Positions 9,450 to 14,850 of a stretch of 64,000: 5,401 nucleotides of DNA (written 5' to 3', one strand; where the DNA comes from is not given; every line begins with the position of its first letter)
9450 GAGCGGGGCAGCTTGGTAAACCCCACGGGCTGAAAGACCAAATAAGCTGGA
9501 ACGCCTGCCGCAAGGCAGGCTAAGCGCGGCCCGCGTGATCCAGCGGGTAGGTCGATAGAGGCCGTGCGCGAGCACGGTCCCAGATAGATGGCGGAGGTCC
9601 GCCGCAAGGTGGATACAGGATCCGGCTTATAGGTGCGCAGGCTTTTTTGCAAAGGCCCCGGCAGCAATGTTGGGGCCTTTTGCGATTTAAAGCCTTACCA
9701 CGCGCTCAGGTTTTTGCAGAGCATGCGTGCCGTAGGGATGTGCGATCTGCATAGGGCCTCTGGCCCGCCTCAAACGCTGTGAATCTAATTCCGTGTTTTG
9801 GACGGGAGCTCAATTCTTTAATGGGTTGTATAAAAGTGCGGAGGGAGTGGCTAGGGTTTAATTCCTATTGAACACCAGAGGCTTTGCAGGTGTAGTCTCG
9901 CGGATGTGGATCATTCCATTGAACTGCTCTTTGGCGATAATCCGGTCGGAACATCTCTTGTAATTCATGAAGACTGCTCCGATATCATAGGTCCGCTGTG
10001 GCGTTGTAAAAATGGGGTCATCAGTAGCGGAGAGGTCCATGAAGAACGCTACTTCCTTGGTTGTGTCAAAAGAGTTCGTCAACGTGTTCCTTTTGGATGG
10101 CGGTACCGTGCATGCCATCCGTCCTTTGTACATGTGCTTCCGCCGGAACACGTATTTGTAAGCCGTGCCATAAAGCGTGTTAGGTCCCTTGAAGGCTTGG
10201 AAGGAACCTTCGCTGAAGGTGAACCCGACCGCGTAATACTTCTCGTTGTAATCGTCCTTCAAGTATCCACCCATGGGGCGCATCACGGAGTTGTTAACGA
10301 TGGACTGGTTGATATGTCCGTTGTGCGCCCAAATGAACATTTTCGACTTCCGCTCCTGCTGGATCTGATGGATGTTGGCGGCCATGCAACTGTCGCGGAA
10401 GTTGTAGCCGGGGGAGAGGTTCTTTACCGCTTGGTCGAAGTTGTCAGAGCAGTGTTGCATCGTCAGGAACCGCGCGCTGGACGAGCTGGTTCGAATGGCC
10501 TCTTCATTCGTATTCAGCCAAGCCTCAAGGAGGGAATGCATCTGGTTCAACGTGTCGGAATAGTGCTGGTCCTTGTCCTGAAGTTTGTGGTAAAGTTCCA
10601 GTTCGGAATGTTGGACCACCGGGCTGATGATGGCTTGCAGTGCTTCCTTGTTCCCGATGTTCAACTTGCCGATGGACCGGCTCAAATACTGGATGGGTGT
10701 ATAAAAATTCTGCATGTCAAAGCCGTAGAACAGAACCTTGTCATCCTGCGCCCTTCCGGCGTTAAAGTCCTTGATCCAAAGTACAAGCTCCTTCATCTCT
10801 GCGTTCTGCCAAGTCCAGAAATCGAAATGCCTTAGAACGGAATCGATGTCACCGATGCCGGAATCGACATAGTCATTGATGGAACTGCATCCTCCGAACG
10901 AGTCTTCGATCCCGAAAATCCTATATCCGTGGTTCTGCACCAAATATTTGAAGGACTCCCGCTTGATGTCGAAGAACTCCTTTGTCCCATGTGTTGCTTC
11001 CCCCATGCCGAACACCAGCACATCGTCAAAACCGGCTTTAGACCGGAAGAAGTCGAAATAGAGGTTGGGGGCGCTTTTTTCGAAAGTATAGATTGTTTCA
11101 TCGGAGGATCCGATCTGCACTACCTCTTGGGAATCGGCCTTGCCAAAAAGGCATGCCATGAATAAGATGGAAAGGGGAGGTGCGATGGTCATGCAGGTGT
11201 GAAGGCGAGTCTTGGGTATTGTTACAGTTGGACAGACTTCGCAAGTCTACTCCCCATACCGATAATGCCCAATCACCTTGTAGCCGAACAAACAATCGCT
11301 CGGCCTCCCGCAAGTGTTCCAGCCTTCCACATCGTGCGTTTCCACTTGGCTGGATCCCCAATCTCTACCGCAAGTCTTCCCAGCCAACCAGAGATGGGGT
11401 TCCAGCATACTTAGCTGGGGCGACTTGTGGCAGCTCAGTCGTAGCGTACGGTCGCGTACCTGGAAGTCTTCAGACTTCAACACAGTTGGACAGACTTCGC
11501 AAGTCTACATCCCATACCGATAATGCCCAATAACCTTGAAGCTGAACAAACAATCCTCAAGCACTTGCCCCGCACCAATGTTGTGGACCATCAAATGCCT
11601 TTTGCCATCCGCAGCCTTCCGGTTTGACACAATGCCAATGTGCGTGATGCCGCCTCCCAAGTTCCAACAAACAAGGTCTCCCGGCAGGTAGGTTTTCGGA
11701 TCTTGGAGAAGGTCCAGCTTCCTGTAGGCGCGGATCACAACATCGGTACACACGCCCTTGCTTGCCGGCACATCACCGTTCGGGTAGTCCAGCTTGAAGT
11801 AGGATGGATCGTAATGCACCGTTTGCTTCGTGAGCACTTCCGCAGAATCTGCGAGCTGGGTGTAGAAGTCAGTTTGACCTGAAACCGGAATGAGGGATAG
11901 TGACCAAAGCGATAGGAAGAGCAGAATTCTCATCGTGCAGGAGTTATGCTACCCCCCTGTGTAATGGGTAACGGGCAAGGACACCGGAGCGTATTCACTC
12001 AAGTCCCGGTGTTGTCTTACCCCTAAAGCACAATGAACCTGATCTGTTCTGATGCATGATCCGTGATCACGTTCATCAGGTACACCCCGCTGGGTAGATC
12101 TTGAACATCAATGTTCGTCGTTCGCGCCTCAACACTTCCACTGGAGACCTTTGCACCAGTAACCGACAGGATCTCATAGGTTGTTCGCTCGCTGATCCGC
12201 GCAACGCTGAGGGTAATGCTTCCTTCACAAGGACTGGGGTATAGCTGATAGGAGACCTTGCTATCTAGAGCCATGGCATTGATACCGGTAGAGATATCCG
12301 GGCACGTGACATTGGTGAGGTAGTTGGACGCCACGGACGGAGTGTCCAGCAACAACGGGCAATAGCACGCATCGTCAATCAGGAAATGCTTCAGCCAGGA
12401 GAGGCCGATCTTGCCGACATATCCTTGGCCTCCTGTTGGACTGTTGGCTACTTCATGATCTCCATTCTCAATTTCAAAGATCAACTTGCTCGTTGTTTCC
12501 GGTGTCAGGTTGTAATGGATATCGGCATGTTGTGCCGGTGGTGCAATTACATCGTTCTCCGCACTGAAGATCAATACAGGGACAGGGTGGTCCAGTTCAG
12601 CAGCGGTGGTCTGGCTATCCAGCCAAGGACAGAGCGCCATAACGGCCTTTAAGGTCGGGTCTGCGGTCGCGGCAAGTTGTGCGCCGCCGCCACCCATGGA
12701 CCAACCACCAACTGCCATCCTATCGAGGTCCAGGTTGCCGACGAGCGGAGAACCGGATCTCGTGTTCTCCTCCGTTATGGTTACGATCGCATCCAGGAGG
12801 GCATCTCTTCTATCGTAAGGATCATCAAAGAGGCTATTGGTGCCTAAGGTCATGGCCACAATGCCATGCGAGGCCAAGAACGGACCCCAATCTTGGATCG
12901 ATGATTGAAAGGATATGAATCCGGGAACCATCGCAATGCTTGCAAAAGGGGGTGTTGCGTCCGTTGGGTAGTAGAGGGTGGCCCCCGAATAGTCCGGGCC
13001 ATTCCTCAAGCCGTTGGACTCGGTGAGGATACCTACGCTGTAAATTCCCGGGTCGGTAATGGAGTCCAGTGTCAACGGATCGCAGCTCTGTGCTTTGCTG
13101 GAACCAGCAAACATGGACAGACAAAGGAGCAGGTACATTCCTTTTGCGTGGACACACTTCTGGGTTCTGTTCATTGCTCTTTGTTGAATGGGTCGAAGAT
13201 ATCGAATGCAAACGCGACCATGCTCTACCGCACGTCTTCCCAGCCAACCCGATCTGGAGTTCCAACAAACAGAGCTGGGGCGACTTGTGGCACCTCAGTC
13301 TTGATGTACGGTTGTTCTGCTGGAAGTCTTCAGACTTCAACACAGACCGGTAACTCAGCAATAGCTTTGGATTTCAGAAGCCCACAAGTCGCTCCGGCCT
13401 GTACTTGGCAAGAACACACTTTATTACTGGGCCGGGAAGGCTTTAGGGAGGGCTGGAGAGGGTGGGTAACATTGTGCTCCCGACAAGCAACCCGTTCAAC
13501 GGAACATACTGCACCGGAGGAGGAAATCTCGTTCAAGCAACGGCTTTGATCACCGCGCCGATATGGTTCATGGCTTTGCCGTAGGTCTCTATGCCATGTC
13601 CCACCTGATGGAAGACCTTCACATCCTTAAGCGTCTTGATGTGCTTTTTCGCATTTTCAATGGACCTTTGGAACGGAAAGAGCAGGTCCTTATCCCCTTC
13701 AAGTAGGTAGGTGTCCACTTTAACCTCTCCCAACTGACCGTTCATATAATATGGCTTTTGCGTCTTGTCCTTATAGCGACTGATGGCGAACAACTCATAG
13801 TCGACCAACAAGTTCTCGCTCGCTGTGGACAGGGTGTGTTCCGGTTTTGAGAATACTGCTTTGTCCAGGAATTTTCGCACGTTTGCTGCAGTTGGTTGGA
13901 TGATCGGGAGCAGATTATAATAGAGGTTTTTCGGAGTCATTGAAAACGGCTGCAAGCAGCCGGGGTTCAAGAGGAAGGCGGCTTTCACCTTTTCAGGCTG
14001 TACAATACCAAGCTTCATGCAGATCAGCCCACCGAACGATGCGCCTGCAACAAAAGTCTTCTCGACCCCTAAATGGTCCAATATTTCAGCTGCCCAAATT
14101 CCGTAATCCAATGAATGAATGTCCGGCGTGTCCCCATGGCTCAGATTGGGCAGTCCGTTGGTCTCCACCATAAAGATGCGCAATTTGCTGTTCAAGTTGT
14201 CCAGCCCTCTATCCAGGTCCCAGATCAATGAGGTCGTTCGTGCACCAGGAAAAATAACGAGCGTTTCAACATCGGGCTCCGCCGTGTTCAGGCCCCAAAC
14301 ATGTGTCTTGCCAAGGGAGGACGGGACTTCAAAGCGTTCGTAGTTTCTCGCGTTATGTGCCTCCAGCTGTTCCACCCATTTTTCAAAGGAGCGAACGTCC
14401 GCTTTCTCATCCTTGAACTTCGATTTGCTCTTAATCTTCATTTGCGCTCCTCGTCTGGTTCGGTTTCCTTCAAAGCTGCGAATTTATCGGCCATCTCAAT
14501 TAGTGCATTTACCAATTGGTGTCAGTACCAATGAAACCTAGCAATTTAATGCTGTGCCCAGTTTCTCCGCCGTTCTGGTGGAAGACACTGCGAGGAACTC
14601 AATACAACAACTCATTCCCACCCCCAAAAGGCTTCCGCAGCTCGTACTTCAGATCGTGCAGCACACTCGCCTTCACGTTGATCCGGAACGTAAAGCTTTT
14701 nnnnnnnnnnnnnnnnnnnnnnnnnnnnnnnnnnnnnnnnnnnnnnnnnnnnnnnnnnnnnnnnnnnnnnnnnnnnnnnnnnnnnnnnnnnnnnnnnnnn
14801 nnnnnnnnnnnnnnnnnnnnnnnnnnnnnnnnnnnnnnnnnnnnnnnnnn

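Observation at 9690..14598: Lower-GC hydrolase island inserted directly downstream of rnpB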

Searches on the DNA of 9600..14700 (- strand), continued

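Call 52: search_with_rna_model(model_id=R1, sources=[L108, L109, L110, L111, L112, L113, L114, L115, L116, L117, L118, L119, L120, L121, L122, L123, L124, L125, L126, L127, L128, L129, L130, L131, L132, L133, L134, L135, L136, L137, L138, L139, L140, L141, L142, L143, L144, L145, L146, L147, L148, L149, L150, L151, L152, L153, L154, L155, L156, L157, L158, L159, L160, L161, L162, L163, L164, L165, L166, L167, L168, L169, L170, L171, L172, L173, L174, L175, L176, L177, L178, L179, L180, L181, L182, L183, L184, L185, L186, L187, L188, L189, L190, L191, L192, L193, L194, L195, L196, L197, L198, L199, L200, L201, L202, L203, L204, L205, L206, L207], max_evalue=0.001, make_alignment=true)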
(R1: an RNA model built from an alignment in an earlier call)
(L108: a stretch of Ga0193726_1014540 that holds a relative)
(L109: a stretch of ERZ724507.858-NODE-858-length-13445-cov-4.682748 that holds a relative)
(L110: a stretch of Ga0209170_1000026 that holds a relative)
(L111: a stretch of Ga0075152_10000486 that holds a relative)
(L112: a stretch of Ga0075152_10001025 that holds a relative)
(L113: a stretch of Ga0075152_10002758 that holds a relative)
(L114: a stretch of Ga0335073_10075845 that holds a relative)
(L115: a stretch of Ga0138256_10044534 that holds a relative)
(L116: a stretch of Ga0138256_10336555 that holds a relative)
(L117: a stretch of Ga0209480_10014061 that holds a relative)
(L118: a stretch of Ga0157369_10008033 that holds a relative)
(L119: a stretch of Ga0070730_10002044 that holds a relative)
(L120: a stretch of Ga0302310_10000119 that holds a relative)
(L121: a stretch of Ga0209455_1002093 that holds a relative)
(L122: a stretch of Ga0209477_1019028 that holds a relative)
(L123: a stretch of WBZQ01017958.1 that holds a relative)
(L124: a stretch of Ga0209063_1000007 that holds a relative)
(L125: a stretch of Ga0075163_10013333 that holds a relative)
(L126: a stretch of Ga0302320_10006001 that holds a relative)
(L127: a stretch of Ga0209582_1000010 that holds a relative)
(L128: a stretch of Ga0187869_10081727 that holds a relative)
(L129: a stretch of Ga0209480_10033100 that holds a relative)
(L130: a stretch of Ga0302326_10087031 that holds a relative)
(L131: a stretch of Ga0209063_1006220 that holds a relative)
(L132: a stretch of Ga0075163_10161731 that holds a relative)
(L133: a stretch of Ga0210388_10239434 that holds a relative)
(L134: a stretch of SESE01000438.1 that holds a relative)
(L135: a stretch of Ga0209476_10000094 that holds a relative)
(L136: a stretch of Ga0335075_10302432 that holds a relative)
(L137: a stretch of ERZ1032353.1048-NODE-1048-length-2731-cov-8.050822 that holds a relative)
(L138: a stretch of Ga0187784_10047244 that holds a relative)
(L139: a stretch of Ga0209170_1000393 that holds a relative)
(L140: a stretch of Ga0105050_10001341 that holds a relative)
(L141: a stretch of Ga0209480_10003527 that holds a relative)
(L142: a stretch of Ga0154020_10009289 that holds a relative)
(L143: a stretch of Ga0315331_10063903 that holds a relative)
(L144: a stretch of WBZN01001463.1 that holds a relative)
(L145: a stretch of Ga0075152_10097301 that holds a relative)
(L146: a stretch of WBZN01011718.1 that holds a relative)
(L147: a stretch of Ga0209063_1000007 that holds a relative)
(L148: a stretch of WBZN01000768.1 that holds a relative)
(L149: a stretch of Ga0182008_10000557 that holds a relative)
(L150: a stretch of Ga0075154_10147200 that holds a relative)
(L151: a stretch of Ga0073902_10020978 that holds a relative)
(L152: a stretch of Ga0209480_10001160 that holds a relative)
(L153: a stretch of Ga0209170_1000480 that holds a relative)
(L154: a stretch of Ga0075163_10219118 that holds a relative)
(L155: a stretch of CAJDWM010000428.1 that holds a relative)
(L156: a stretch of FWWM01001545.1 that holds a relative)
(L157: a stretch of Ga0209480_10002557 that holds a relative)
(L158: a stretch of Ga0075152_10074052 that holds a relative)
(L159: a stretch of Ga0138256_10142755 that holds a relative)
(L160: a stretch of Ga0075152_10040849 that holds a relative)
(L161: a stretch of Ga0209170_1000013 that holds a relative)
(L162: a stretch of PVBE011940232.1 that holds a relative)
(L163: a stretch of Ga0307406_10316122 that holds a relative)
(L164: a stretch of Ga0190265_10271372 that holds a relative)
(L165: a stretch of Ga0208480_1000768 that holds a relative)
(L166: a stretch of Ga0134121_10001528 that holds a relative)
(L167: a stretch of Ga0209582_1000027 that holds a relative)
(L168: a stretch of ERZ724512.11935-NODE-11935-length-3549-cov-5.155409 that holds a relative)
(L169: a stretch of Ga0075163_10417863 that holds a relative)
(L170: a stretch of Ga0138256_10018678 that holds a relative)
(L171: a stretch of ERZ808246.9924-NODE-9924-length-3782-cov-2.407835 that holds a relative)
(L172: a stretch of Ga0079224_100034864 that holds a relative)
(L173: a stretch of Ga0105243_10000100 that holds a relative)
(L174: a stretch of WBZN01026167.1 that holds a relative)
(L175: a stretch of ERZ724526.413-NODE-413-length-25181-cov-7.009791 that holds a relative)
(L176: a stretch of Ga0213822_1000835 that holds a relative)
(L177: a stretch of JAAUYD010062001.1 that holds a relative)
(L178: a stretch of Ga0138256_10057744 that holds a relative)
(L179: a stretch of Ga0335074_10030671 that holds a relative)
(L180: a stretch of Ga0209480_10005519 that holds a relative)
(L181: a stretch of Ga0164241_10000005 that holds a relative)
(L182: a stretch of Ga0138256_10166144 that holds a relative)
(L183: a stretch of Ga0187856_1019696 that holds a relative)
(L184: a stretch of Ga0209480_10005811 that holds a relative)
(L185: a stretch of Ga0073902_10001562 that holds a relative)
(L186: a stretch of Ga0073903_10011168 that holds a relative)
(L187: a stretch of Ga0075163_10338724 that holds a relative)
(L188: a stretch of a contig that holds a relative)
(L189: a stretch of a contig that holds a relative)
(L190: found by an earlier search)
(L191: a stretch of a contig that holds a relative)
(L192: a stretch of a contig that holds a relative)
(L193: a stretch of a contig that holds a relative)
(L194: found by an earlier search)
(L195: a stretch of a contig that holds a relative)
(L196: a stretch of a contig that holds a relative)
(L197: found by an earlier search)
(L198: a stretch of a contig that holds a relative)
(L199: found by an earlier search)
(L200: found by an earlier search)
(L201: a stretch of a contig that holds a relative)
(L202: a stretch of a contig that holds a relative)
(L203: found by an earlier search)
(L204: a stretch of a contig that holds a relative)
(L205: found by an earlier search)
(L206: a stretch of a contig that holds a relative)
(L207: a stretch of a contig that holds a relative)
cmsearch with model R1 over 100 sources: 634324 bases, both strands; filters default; matches with E-value up to 0.001: 140.
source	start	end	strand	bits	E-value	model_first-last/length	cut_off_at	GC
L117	2079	2204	+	122.8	1.3e-31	1-137/137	no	0.55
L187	1541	1666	+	114.2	3.3e-29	1-137/137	no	0.53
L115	1378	1513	-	112.6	8.8e-29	1-137/137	no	0.61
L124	2457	2592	-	110.5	3.4e-28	1-137/137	no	0.61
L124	2257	2392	-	107.1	3e-27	1-137/137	no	0.6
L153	4735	4869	+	106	6.1e-27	1-137/137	no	0.58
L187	1429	1567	-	103.6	2.9e-26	1-137/137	no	0.52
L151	1563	1699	-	103.3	3.4e-26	1-137/137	no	0.61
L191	6454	6588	-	102.7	5.1e-26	1-137/137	no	0.56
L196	1340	1474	+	102.7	5.1e-26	1-137/137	no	0.56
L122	2389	2525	-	102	8.1e-26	1-137/137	no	0.62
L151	1159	1295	-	102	8.1e-26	1-137/137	no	0.62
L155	2132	2266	+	101.8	8.8e-26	1-137/137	no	0.61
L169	135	265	+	99.6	3.7e-25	1-137/137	no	0.58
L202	12128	12256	+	97.8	1.2e-24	1-137/137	no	0.6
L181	1111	1239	+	95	7.3e-24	1-137/137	no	0.59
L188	2203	2338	+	94.7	8.5e-24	1-137/137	no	0.59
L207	3518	3652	-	93.2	2.3e-23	1-137/137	no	0.61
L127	1650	1804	+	93.1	2.4e-23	1-137/137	no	0.62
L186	2286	2440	+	93.1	2.4e-23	1-137/137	no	0.62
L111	1237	1367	-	92.5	3.6e-23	1-137/137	no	0.53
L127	949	1075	-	92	4.8e-23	1-137/137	no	0.57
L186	1585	1711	-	92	4.8e-23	1-137/137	no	0.57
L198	1261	1416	+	91.6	6.3e-23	1-137/137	no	0.58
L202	9781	9911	-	91.3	7.7e-23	1-137/137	no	0.56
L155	1435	1561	-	90.9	9.6e-23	1-137/137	no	0.57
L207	2921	3048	+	90.7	1.1e-22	1-137/137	no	0.61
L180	4850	4980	-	90.5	1.3e-22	1-137/137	no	0.57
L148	6662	6788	-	90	1.7e-22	1-137/137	no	0.6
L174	127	253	-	90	1.7e-22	1-137/137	no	0.6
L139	1205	1332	-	89.9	1.8e-22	1-137/137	no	0.62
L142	1794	1921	+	89.9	1.8e-22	1-137/137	no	0.62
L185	1625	1752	+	89.9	1.8e-22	1-137/137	no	0.62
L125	1583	1710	-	89.4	2.5e-22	1-137/137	no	0.5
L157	1591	1718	+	89.4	2.5e-22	1-137/137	no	0.5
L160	1095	1222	-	89.1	3.1e-22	1-137/137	no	0.52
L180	6501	6628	+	89.1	3.1e-22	1-137/137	no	0.52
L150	627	754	-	89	3.3e-22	1-137/137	no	0.5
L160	2039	2166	-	89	3.3e-22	1-137/137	no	0.5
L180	5557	5684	+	89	3.3e-22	1-137/137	no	0.5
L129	2416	2542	+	88.6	4.2e-22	1-137/137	no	0.52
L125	922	1050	+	88.4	4.8e-22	1-137/137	no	0.59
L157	2251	2379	-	88.4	4.8e-22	1-137/137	no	0.59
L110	1023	1159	-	86.9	1.3e-21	1-137/137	no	0.57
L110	1587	1723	-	86.9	1.3e-21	1-137/137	no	0.57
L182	1888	2010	-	86.8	1.4e-21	6-137/137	5'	0.56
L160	45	175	+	86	2.3e-21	1-137/137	no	0.57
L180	7548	7678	-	86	2.3e-21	1-137/137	no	0.57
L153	4535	4660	-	85.8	2.7e-21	1-137/137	no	0.55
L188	2005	2130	-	85.7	2.8e-21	1-137/137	no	0.58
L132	917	1047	+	84.9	4.5e-21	1-137/137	no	0.63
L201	208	339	+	84.9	4.6e-21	1-137/137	no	0.63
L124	3167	3293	+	84.9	4.8e-21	1-137/137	no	0.58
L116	1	121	+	84.7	5.1e-21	8-137/137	5'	0.56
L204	1562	1696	+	84.4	6.2e-21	1-137/137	no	0.64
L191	6658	6784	+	84.1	7.7e-21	1-137/137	no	0.54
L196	1144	1270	-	84.1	7.7e-21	1-137/137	no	0.54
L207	2698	2863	-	82.6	2e-20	1-137/137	no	0.61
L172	5987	6113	+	82.4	2.3e-20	1-137/137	no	0.61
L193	1448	1575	-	81.7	3.5e-20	1-137/137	no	0.55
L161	8854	8980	-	81.2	5.1e-20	1-137/137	no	0.61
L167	12950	13076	+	81.2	5.1e-20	1-137/137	no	0.61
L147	7565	7692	-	81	5.5e-20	1-137/137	no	0.56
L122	2597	2722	+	80.9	5.9e-20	1-137/137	no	0.55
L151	1367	1492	+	80.9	5.9e-20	1-137/137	no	0.55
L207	5339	5467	+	79.6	1.4e-19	1-137/137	no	0.59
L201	40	176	-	79.2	1.8e-19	1-137/137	no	0.65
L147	7321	7447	-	78.2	3.3e-19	1-137/137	no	0.55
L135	4385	4511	+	78.1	3.5e-19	1-137/137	no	0.56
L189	214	340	-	78.1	3.5e-19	1-137/137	no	0.56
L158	1515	1638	-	78.1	3.7e-19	1-137/137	no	0.48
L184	2900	3023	-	78.1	3.7e-19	1-137/137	no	0.48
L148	6858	6986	+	77.8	4.5e-19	1-137/137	no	0.65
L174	323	451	+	77.8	4.5e-19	1-137/137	no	0.65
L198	1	122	+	77.7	4.5e-19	16-137/137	5'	0.61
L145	1551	1673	+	76.9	7.7e-19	1-137/137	no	0.49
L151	1758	1881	+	76.9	8e-19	1-137/137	no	0.55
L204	1239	1365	-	76.8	8.6e-19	1-137/137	no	0.58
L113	1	119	+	76.6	9.7e-19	10-137/137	5'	0.53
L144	7610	7738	-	76.5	1e-18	1-137/137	no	0.66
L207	5147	5281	-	75.9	1.5e-18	1-137/137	no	0.59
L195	1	135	+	75.7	1.7e-18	2-137/137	5'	0.59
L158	45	169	-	75.7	1.7e-18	1-137/137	no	0.51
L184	1430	1554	-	75.7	1.7e-18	1-137/137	no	0.51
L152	3660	3796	+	75.6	1.8e-18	1-137/137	no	0.58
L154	466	602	-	75.6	1.8e-18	1-137/137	no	0.58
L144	8312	8438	+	75.5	1.9e-18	1-137/137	no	0.65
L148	6504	6630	-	74.8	3e-18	1-137/137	no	0.63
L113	800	938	+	74.1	4.8e-18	1-137/137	no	0.49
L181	407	541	-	74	5e-18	1-137/137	no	0.61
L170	85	211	+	73.9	5.2e-18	1-137/137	no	0.54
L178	1979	2104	+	72.9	1e-17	1-137/137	no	0.6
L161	7644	7758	+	72.3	1.5e-17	1-137/137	no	0.61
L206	165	279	-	72.3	1.5e-17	1-137/137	no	0.61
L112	9515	9637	-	72.1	1.7e-17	1-137/137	no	0.54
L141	5802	5924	+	72.1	1.7e-17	1-137/137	no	0.54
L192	5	131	+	71.4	2.6e-17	1-137/137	no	0.6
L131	1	99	+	70.5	4.7e-17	40-137/137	5'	0.63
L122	2793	2906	-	69.7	7.8e-17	23-137/137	5'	0.61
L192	1988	2114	+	69.4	9.7e-17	1-137/137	no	0.61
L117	67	187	+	67.9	2.5e-16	1-137/137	no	0.55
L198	1081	1203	-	67.8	2.7e-16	1-137/137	no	0.53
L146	3821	3943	+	64.6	2.1e-15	1-133/137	3'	0.6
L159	1839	1957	-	63.8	3.4e-15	1-137/137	no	0.64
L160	1307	1452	+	61.3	1.8e-14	1-137/137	no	0.6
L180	6271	6416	-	61.3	1.8e-14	1-137/137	no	0.6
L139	1044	1171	-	61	2.1e-14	1-137/137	no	0.6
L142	1955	2082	+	61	2.1e-14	1-137/137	no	0.6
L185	1786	1913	+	61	2.1e-14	1-137/137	no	0.6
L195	967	1096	+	60.4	3.1e-14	1-137/137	no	0.6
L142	11127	11262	-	59.4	5.8e-14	1-137/137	no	0.63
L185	10958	11093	-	59.4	5.8e-14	1-137/137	no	0.63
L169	1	80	+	57.5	2e-13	59-137/137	5'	0.62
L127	4637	4765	-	56.3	4.3e-13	1-137/137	no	0.58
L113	682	827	-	52.7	4.3e-12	1-137/137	no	0.56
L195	799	935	-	51.2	1.1e-11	1-137/137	no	0.64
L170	18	80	+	49.4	3.6e-11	64-128/137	no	0.59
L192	1767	1919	-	46.4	2.4e-10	1-137/137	no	0.65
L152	2772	2946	+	37.9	5.5e-08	1-137/137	no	0.6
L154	1316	1490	-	37.9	5.5e-08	1-137/137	no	0.6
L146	3600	3752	-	35.2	3.1e-07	1-137/137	no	0.61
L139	2227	2349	-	33.4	1e-06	1-137/137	no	0.59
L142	777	899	+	33.4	1e-06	1-137/137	no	0.59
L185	608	730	+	33.4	1e-06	1-137/137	no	0.59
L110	2379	2520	-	32.4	1.9e-06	1-137/137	no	0.61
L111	1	68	-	29.7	1e-05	1-75/137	3'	0.51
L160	2743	2810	+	29.7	1e-05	1-75/137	3'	0.51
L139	2358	2455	+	27.7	3.9e-05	1-137/137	no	0.61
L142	671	768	-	27.7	3.9e-05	1-137/137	no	0.61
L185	502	599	-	27.7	3.9e-05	1-137/137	no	0.61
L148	6904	7030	-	25.9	0.00012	1-137/137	no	0.67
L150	1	40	+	25.9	0.00012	98-137/137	5'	0.7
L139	1931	1969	+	25.8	0.00013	1-137/137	no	0.62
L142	1157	1195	-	25.8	0.00013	1-137/137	no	0.62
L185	988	1026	-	25.8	0.00013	1-137/137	no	0.62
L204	1487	1627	-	25.6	0.00014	1-137/137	no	0.62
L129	2247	2381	+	24.5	0.00031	1-137/137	no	0.56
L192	51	168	-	23.8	0.00046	1-137/137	no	0.56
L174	369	528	-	23.5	0.00058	1-137/137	no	0.68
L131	16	139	-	23.1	0.00073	1-137/137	no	0.65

Alignment A5: 140 matches aligned to the model, 275 columns, each read 5' to 3' on its own strand. Consensus structure (alignment columns), stored with it:
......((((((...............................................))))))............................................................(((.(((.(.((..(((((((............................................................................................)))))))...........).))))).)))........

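Call 74: search_dna_similar(query=window:9690-14598:+, collection=plasmids, mode=distant, max_rows=8)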
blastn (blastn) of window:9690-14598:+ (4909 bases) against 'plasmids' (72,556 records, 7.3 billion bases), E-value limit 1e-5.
Records with a match: 1; places in all: 1; records where one place covers at least 80% of the query: 0.
Best place of each record, by identity: 60-80% 1.
By first word of the organism name: Persicobacter 1.
By predicted mobility (MOB-suite, as given by PLSDB): non-mobilizable 1.
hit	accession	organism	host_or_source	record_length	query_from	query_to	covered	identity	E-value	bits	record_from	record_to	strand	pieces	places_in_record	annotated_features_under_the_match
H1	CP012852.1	Persicobacter sp. JZB09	cell culture,soil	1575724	1825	1996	4%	69.4%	4e-7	67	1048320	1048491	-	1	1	none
